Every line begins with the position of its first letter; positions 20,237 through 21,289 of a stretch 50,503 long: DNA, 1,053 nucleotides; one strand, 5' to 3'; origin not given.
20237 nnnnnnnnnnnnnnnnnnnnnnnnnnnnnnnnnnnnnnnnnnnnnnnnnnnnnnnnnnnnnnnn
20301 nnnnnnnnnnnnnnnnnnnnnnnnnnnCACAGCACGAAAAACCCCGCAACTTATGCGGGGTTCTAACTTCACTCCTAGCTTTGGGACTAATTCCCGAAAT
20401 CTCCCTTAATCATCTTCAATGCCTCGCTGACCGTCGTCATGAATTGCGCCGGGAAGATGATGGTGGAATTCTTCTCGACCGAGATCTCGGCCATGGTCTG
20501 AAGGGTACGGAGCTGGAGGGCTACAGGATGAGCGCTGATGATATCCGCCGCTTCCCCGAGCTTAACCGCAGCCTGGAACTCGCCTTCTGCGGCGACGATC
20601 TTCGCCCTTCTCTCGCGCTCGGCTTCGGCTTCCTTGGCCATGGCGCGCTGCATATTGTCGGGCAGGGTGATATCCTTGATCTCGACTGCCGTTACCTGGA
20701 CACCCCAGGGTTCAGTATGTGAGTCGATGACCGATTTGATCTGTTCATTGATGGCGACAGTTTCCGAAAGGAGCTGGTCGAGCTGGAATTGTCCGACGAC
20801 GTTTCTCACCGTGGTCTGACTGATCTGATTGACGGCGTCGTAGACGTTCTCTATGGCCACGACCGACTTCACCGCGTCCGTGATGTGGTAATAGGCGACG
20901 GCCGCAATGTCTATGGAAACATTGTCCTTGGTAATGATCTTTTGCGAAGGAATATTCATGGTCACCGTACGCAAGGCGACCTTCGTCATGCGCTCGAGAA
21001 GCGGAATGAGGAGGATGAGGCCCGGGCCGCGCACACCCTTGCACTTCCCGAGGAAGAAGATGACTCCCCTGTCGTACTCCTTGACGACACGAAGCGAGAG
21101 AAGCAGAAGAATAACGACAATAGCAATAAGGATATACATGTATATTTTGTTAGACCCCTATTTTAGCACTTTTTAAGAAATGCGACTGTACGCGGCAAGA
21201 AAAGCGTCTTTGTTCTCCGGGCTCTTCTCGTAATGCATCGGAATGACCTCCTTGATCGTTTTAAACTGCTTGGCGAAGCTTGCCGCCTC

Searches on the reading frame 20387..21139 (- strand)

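Call 51: search_protein_families(library=pfam, proteins=[window:20387-21139:-], max_evalue=0.001)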
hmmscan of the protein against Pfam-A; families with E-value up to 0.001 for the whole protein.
window:20387-21139:- (250 aa): 2 families
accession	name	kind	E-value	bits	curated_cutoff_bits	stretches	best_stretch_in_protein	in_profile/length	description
PF01145.31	Band_7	-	2.4e-38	132.4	23.6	1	18-187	2-175/176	SPFH domain / Band 7 family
PF13421.11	Band_7_1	-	2e-06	28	24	1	95-172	129-208/211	SPFH domain-Band 7 family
